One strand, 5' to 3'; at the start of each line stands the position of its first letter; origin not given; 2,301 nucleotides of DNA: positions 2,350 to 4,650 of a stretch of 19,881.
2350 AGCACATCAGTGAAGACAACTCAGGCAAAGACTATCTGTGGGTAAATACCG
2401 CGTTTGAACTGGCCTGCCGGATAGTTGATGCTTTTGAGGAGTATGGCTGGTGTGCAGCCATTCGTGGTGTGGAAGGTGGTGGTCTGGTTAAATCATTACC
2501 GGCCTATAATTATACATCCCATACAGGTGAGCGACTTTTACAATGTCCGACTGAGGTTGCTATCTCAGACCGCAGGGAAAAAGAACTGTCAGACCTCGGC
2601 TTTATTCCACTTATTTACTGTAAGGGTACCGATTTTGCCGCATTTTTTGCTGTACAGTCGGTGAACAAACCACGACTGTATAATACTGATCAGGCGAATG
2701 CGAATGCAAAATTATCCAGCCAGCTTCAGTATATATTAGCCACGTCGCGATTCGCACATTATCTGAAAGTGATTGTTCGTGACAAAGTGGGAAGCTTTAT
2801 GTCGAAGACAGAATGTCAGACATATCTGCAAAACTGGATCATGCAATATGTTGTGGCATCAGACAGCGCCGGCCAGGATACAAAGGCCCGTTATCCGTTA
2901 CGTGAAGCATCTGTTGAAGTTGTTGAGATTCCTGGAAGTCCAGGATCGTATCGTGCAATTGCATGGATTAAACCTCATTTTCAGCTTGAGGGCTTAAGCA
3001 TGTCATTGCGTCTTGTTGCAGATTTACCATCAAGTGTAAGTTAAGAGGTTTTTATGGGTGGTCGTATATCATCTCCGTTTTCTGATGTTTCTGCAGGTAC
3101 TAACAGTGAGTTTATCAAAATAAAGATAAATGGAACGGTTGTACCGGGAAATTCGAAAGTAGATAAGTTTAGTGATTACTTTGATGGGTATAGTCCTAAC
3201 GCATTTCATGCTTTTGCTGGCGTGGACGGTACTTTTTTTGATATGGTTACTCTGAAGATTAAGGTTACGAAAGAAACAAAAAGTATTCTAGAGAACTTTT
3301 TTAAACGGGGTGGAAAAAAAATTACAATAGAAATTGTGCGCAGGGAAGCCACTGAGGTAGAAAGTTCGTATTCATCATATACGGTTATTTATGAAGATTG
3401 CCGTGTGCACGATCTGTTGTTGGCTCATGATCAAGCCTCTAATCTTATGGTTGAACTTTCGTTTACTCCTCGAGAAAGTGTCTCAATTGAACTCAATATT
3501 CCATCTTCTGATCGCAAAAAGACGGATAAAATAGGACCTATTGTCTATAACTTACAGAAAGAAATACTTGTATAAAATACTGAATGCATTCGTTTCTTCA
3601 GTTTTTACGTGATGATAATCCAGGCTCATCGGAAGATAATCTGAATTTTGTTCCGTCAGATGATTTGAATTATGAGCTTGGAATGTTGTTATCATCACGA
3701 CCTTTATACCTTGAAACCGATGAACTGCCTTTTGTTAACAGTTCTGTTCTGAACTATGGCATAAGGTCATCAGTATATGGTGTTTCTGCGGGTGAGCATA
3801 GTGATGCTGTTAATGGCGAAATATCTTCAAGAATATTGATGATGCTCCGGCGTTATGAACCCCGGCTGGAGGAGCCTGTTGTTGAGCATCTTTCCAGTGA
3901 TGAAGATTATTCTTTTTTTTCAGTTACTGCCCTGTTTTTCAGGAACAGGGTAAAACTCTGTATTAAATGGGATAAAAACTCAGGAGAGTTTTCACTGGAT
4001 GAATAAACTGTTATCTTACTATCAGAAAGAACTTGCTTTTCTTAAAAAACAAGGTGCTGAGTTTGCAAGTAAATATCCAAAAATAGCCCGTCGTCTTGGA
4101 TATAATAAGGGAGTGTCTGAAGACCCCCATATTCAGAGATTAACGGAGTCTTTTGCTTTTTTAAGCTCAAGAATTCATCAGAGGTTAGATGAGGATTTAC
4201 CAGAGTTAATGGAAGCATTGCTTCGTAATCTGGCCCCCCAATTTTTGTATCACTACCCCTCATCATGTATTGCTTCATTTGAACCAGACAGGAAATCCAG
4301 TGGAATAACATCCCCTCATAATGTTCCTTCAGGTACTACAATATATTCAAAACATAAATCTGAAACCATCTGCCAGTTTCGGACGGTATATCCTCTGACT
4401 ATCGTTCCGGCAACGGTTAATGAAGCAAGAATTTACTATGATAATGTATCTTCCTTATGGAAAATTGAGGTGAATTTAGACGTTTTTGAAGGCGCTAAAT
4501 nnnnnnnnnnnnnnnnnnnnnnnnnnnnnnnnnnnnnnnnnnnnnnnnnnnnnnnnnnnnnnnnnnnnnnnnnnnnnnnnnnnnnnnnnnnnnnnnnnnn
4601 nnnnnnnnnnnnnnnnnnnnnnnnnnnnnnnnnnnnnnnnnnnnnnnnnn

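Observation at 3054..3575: Divergent Hcp with an N-terminal extension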

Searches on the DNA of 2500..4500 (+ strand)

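Call 9: search_dna_similar(query=window:2500-4500:+, collection=ecoli_genomes, mode=near, max_rows=10)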
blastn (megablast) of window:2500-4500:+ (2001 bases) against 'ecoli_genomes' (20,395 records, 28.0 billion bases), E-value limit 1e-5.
Records with a match: 99; places in all: 99; records where one place covers at least 80% of the query: 99.
Genomes with a match: 99 of 5426; with a place that covers at least 80% of the query: 99. Places per genome that has any: lowest 1, median 1, highest 1. On chromosomes: 51 places; on plasmids: 48.
Best place of each record, by identity: >=99% 10; 90-95% 4; 80-90% 85.
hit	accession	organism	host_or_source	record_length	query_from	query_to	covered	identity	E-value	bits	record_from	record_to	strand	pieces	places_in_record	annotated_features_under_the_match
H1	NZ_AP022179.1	Escherichia coli strain WP7-S17-ESBL-04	-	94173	1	2001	100%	100.0%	0e+0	3690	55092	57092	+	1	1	tssC: type VI secretion system contractile sheath large subunit | type VI secretion protein | tssF: type VI secretion system baseplate subunit TssF | lysozyme family protein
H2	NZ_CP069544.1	Escherichia coli strain FDAARGOS_1248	Homo sapiens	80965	1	2001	100%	99.8%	0e+0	3679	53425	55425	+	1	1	tssC: type VI secretion system contractile sheath large subunit | type VI secretion protein | tssF: type VI secretion system baseplate subunit TssF | lysozyme family protein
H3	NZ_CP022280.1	Escherichia coli strain STEC299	Marmota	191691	1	2001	100%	99.7%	0e+0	3663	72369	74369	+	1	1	tssC: type VI secretion system contractile sheath large subunit | type VI secretion protein | tssF: type VI secretion system baseplate subunit TssF | hypothetical protein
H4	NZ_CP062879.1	Escherichia coli O157:H16 strain Res13-Lact-PEA12-26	Sus scrofa domesticus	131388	1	2001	100%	99.3%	0e+0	3618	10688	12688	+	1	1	tssC: type VI secretion system contractile sheath large subunit | hypothetical protein (x2) | tssF: type VI secretion system baseplate subunit TssF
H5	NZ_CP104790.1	Escherichia coli strain SHP24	swine faeces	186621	1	2001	100%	99.3%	0e+0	3618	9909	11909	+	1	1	tssC: type VI secretion system contractile sheath large subunit | hypothetical protein | tssF: type VI secretion system baseplate subunit TssF | GPW/gp25 family protein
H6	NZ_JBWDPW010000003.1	Escherichia coli strain HCP4S3_I4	Sus scrofa domesticus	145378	1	2001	100%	99.3%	0e+0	3618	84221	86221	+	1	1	tssC: type VI secretion system contractile sheath large subunit | hypothetical protein | tssF: type VI secretion system baseplate subunit TssF | GPW/gp25 family protein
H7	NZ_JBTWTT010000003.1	Escherichia coli strain JMF1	Wildebeest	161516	1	2001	100%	99.3%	0e+0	3618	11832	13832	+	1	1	tssC: type VI secretion system contractile sheath large subunit | hypothetical protein | tssF: type VI secretion system baseplate subunit TssF | GPW/gp25 family protein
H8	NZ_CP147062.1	Escherichia coli strain JKHS016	hospital wastewater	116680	1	2001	100%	99.3%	0e+0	3613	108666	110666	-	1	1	tssC: type VI secretion system contractile sheath large subunit | type VI secretion protein | tssF: type VI secretion system baseplate subunit TssF | lysozyme family protein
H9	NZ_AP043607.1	Escherichia coli strain AST198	Homo sapiens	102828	1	2001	100%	99.3%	0e+0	3613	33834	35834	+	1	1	tssC: type VI secretion system contractile sheath large subunit | type VI secretion protein | tssF: type VI secretion system baseplate subunit TssF | GPW/gp25 family protein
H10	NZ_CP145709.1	Escherichia coli strain S1-CAM-01-A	Homo sapiens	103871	1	2001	100%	99.0%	0e+0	3591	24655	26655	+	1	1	tssC: type VI secretion system contractile sheath large subunit | type VI secretion protein | tssF: type VI secretion system baseplate subunit TssF | lysozyme family protein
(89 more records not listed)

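Call 10: get_annotated_region(hit=H1, flank=18000)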
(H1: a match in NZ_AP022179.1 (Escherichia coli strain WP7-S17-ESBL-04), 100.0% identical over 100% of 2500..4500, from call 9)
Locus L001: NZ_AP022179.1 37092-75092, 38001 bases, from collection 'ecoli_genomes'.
description: Escherichia coli strain WP7-S17-ESBL-04 plasmid pWP7-S17-ESBL-04_2, complete sequence
organism: Escherichia coli strain WP7-S17-ESBL-04 (NCBI taxid 562)
replicon: plasmid pWP7-S17-ESBL-04_2; assembly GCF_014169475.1
host: -; source: -; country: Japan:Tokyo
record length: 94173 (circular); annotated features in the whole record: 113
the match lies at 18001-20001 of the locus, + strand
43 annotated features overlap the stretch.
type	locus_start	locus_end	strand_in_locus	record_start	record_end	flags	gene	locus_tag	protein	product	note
CDS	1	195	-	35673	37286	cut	-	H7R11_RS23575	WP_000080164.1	IS66-like element ISEc47 family transposase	-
CDS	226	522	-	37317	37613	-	tnpB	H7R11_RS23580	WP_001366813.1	IS66 family insertion sequence element accessory protein TnpB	TnpB, as the term is used for proteins encoded by IS66 family insertion elements, is considered an accessory protein, ...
CDS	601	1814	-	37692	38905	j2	-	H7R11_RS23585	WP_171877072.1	IS3-like element IS1203 family transposase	programmed frameshift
sequence_feature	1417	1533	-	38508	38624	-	-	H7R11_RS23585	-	-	AL1L pseudoknot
CDS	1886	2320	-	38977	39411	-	-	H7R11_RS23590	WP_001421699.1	transposase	-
CDS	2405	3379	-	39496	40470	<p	-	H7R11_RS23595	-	IS256-like element IS1414 family transposase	incomplete; partial in the middle of a contig; missing C-terminus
CDS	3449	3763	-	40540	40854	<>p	-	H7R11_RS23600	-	F-type conjugative transfer protein TrbC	incomplete; partial in the middle of a contig; missing N-terminus and C-terminus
CDS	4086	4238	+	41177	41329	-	-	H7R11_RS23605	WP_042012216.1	Hok/Gef family protein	-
CDS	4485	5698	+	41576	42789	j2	-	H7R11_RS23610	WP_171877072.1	IS3-like element IS1203 family transposase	programmed frameshift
sequence_feature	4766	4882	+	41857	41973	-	-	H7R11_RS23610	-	-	AL1L pseudoknot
CDS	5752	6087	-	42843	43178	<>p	-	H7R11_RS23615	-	DDE-type integrase/transposase/recombinase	incomplete; partial in the middle of a contig; missing N-terminus and C-terminus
CDS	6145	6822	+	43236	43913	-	tnpA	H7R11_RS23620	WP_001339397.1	IS66-like element accessory protein TnpA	-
CDS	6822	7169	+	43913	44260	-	tnpB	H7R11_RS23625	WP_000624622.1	IS66 family insertion sequence element accessory protein TnpB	TnpB, as the term is used for proteins encoded by IS66 family insertion elements, is considered an accessory protein, ...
CDS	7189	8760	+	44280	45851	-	-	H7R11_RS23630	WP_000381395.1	IS66-like element ISCro1 family transposase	-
CDS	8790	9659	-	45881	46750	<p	-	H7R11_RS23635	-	conjugal transfer protein TraF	incomplete; partial in the middle of a contig; missing C-terminus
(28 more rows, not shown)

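Call 11: search_dna_similar(query=window:3054-3575:+, collection=ecoli_genomes, mode=distant, max_rows=30, rows=spread)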
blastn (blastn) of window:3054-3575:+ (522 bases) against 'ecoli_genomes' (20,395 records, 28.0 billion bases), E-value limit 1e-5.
Records with a match: 99; places in all: 99; records where one place covers at least 80% of the query: 94.
Genomes with a match: 99 of 5426; with a place that covers at least 80% of the query: 94. Places per genome that has any: lowest 1, median 1, highest 1. On chromosomes: 51 places; on plasmids: 48.
Best place of each record, by identity: >=99% 5; 95-99% 5; 80-90% 6; 60-80% 83.
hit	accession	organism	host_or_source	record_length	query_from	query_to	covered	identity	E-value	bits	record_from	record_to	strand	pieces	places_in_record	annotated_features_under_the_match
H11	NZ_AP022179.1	Escherichia coli strain WP7-S17-ESBL-04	-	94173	1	522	100%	100.0%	0e+0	942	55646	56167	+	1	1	type VI secretion protein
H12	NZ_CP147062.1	Escherichia coli strain JKHS016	hospital wastewater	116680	1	522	100%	99.2%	0e+0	924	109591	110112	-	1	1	type VI secretion protein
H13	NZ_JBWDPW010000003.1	Escherichia coli strain HCP4S3_I4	Sus scrofa domesticus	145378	1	522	100%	98.7%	0e+0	911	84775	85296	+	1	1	hypothetical protein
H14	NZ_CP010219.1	Escherichia coli strain M18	mouse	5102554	51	522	90%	81.6%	7e-126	460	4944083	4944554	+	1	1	hypothetical protein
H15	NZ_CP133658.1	Escherichia coli strain CEC15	rodents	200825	51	522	90%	81.6%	7e-126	460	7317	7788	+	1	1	hypothetical protein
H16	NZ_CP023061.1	Escherichia coli strain FORC_069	Homo sapiens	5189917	48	522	91%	74.1%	1e-78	303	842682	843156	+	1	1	aaiC: type VI secretion system protein AaiC/Hcp2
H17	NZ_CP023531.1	Escherichia coli strain FDAARGOS_401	Homo sapiens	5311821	48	522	91%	74.1%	1e-78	303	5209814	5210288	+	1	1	aaiC: type VI secretion system protein AaiC/Hcp2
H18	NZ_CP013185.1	Escherichia coli strain FORC_029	stool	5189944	48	522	91%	74.1%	1e-78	303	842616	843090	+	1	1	aaiC: type VI secretion system protein AaiC/Hcp2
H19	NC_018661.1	Escherichia coli O104:H4 str. 2009EL-2071 strain 2009EL-2071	Stool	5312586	48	522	91%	74.1%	1e-78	303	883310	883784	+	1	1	aaiC: type VI secretion system protein AaiC/Hcp2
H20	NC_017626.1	Escherichia coli 042 strain 042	-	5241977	48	522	91%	74.1%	1e-78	303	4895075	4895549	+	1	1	aaiC: type VI secretion system protein AaiC/Hcp2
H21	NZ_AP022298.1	Escherichia coli strain BEC1-S17-ESBL-09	-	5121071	48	522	91%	74.1%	1e-78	303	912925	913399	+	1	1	aaiC: type VI secretion system protein AaiC/Hcp2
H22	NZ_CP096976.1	Escherichia coli strain 17-07187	Homo sapiens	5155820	48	522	91%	74.1%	1e-78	303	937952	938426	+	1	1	aaiC: type VI secretion system protein AaiC/Hcp2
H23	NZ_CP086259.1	Escherichia coli strain SCPM-O-B-9427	Homo sapiens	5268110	48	522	91%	74.1%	1e-78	303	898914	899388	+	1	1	aaiC: type VI secretion system protein AaiC/Hcp2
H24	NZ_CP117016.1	Escherichia coli strain MLI121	Homo sapiens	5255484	48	522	91%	74.1%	1e-78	303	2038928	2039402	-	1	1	aaiC: type VI secretion system protein AaiC/Hcp2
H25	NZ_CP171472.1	Escherichia coli strain 1070/13 pAA-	Homo sapiens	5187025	48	522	91%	74.1%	1e-78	303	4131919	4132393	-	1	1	aaiC: type VI secretion system protein AaiC/Hcp2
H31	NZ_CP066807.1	Escherichia coli strain TCM3e1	Homo sapiens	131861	51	522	90%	69.8%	3e-48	202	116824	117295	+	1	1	type VI secretion protein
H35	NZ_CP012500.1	Escherichia coli strain 09-00049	lettuce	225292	98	522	81%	70.8%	2e-50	208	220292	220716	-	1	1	hypothetical protein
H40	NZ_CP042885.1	Escherichia coli O10:H32 strain NMBU-W12E19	surface water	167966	1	212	41%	69.1%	3e-10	76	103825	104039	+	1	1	type VI secretion protein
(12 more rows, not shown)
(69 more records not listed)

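Call 12: get_annotated_region(hit=H20, flank=3000)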
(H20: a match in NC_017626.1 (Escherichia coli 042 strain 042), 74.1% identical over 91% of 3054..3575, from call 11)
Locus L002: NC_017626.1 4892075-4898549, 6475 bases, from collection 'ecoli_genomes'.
description: Escherichia coli 042, complete sequence
organism: Escherichia coli 042 strain 042 (NCBI taxid 216592)
replicon: chromosome; assembly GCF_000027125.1
host: -; source: -; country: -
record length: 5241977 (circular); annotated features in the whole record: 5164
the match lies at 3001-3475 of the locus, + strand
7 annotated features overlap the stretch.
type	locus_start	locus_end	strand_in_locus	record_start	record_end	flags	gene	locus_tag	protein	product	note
CDS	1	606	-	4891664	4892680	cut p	-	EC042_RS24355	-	IS630 family transposase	frameshifted; internal stop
CDS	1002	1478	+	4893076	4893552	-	tssB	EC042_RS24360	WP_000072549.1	type VI secretion system contractile sheath small subunit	-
CDS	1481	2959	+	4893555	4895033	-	tssC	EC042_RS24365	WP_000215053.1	type VI secretion system contractile sheath large subunit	-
CDS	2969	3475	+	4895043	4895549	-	aaiC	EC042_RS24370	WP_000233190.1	type VI secretion system protein AaiC/Hcp2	-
CDS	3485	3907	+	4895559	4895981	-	-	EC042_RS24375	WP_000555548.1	hypothetical protein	-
CDS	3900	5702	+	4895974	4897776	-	tssF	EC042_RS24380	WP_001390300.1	type VI secretion system baseplate subunit TssF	-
CDS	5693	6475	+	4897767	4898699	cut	tssG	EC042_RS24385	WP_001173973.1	type VI secretion system baseplate subunit TssG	-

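Call 13: get_annotated_region(hit=H14, flank=1500)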
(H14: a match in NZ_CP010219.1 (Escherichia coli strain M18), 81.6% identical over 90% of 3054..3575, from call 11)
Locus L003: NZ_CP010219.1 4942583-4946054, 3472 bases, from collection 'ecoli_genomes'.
description: Escherichia coli strain M18 chromosome, complete genome
organism: Escherichia coli strain M18 (NCBI taxid 562)
replicon: chromosome; assembly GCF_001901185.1
host: mouse; source: -; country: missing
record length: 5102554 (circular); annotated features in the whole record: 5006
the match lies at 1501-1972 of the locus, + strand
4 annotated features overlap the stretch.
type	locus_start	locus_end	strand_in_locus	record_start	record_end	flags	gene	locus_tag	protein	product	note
CDS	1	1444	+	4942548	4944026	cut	tssC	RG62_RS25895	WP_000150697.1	type VI secretion system contractile sheath large subunit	-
CDS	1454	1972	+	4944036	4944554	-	-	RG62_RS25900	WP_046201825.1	hypothetical protein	-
CDS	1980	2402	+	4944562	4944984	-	-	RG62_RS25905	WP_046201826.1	lysozyme family protein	-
CDS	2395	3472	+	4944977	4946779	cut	tssF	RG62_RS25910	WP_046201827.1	type VI secretion system baseplate subunit TssF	-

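Call 14: get_annotated_region(hit=H31, flank=1500)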
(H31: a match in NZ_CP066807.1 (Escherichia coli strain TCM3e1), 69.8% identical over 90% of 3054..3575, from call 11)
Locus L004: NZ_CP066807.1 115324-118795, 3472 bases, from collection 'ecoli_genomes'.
description: Escherichia coli strain TCM3e1 plasmid unnamed1, complete sequence
organism: Escherichia coli strain TCM3e1 (NCBI taxid 562)
replicon: plasmid unnamed1; assembly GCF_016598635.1
host: Homo sapiens; source: -; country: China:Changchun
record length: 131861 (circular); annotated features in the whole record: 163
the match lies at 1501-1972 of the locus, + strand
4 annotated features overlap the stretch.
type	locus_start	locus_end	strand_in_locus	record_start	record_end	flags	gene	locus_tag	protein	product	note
CDS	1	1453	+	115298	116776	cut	tssC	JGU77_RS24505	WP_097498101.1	type VI secretion system contractile sheath large subunit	-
CDS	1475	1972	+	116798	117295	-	-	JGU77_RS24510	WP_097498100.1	type VI secretion protein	-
CDS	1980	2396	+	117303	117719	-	-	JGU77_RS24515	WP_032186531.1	lysozyme family protein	-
CDS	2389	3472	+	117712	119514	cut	tssF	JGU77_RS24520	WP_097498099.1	type VI secretion system baseplate subunit TssF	-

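Call 15: get_annotated_region(hit=H35, flank=1500)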
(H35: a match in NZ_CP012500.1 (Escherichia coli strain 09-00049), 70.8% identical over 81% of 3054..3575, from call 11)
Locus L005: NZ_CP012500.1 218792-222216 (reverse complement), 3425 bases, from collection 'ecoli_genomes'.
description: Escherichia coli strain 09-00049 plasmid pCFSAN004180G, complete sequence
organism: Escherichia coli strain 09-00049 (NCBI taxid 562)
replicon: plasmid pCFSAN004180G; assembly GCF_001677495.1
host: -; source: lettuce; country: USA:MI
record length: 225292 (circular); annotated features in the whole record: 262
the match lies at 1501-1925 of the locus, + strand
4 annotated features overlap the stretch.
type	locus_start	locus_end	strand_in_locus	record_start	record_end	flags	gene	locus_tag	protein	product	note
CDS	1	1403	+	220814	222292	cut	tssC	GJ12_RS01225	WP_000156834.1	type VI secretion system contractile sheath large subunit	-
CDS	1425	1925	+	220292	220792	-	-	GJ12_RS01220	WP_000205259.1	hypothetical protein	-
CDS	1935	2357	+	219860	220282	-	-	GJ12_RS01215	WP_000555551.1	hypothetical protein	-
CDS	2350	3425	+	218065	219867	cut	tssF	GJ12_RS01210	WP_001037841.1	type VI secretion system baseplate subunit TssF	-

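Call 16: get_annotated_region(hit=H40, flank=1500)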
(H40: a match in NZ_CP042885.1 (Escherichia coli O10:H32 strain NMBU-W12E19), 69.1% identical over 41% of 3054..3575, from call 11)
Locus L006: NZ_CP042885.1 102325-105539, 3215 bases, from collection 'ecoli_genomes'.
description: Escherichia coli O10:H32 strain NMBU-W12E19 plasmid pNMBU-W12E19_01, complete sequence
organism: Escherichia coli O10:H32 strain NMBU-W12E19 (NCBI taxid 2603836)
replicon: plasmid pNMBU-W12E19_01; assembly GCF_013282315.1
host: -; source: surface water; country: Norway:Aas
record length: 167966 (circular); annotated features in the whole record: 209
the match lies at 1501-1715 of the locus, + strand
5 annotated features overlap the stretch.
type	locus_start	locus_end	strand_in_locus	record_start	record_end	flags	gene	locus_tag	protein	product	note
CDS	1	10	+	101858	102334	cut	tssB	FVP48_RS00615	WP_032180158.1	type VI secretion system contractile sheath small subunit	-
CDS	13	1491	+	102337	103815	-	tssC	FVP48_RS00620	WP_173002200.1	type VI secretion system contractile sheath large subunit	-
CDS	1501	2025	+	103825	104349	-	-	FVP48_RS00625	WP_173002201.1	type VI secretion protein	-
CDS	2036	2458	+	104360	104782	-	-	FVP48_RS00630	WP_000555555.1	hypothetical protein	-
CDS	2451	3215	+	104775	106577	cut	tssF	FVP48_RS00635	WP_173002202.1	type VI secretion system baseplate subunit TssF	-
